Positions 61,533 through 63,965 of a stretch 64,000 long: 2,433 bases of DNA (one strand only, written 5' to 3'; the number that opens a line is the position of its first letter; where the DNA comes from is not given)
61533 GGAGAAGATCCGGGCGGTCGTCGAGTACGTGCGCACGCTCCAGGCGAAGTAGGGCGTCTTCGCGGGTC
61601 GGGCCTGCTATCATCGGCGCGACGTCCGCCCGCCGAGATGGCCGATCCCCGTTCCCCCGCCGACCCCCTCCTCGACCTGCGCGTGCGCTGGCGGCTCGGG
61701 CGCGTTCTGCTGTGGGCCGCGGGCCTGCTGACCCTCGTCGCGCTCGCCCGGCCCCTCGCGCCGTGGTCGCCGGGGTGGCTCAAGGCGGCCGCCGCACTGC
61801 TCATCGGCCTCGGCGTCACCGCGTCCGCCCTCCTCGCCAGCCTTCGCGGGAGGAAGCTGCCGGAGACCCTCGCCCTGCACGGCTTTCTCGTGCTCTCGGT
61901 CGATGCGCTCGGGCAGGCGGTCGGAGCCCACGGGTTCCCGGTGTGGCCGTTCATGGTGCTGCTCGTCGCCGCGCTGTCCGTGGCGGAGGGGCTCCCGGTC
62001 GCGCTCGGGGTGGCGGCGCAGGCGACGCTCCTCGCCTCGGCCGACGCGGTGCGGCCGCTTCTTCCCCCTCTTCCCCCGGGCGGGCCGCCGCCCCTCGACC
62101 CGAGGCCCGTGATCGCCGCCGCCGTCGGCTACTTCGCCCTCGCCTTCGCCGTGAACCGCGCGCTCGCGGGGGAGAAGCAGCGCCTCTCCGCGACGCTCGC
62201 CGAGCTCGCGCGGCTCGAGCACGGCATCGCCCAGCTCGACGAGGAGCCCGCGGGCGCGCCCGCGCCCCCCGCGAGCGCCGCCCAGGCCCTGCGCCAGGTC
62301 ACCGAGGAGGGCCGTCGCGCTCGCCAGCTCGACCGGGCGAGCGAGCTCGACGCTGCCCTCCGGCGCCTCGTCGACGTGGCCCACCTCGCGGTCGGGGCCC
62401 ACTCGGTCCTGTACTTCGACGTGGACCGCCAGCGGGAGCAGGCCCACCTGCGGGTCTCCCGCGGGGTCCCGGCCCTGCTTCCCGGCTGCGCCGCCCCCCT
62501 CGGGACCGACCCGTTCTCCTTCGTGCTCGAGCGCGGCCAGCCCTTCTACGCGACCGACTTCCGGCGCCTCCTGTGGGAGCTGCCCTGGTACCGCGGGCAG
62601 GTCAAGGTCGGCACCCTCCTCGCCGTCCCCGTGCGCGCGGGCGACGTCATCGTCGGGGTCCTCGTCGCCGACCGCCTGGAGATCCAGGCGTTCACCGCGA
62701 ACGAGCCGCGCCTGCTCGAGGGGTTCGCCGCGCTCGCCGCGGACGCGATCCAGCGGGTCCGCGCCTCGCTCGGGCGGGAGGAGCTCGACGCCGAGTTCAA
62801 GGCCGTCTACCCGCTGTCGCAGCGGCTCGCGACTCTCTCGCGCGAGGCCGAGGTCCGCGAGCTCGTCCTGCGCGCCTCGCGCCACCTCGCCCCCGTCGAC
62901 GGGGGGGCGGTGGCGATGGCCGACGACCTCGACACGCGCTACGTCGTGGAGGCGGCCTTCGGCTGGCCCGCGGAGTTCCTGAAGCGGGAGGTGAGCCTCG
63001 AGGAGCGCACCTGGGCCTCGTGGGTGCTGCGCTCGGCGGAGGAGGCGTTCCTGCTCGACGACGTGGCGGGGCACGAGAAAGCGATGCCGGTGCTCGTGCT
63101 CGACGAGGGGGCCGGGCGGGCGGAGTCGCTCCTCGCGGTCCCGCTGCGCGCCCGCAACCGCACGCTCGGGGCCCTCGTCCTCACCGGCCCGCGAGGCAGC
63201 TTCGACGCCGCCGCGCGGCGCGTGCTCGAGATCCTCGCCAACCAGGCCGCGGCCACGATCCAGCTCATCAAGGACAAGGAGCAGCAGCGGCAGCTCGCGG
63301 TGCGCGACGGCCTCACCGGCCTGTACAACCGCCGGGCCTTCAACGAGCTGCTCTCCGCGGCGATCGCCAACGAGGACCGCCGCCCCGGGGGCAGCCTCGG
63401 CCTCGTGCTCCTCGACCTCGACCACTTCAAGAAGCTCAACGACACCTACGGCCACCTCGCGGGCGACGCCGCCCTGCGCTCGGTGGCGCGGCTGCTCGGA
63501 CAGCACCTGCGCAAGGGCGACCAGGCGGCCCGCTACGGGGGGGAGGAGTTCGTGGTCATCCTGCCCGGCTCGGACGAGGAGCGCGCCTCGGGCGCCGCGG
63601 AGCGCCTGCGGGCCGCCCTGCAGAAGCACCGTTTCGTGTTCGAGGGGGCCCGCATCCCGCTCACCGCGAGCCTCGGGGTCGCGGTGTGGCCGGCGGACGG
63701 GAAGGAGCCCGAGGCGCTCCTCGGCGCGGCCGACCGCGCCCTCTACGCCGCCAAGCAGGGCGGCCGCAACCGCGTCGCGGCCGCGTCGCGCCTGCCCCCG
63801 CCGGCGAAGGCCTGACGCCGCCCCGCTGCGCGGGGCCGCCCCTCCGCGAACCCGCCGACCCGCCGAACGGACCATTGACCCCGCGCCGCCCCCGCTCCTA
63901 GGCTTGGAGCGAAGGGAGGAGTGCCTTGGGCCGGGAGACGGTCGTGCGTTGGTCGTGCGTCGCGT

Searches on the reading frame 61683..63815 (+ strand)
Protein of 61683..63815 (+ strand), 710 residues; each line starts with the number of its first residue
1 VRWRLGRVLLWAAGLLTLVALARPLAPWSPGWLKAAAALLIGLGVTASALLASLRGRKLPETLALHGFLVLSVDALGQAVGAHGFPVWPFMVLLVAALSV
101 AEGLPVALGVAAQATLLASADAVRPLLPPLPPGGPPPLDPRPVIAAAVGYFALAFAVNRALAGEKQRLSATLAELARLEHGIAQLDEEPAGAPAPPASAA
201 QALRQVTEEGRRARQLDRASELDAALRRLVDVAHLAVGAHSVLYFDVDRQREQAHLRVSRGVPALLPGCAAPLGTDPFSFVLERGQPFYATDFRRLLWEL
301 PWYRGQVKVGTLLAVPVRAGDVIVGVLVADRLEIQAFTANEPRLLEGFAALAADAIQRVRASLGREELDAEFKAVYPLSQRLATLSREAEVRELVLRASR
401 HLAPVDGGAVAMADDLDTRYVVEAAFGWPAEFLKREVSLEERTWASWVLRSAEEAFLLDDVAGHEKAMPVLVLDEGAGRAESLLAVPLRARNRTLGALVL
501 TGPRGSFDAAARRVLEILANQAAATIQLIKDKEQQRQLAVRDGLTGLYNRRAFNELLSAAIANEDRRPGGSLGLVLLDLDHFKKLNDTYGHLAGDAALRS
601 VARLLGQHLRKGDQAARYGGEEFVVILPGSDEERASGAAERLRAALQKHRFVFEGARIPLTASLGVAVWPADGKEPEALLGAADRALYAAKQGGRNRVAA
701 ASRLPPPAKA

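Call 57: search_protein_families(library=pfam, proteins=[window:61683-63815:+], max_evalue=0.0001)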
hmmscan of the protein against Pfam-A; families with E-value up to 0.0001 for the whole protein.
window:61683-63815:+ (710 aa): 4 families
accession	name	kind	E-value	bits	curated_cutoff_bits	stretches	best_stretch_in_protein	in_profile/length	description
PF00990.26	GGDEF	-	5e-50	169.9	23.8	1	539-697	1-161/161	Diguanylate cyclase, GGDEF domain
PF13185.12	GAF_2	-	1.5e-26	93.7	28.6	2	390-527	6-136/136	GAF domain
PF01590.32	GAF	-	1.4e-20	74.7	22.4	2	394-526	8-133/133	GAF domain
PF13492.12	GAF_3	-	2.8e-15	57.3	27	2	222-358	2-129/129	GAF domain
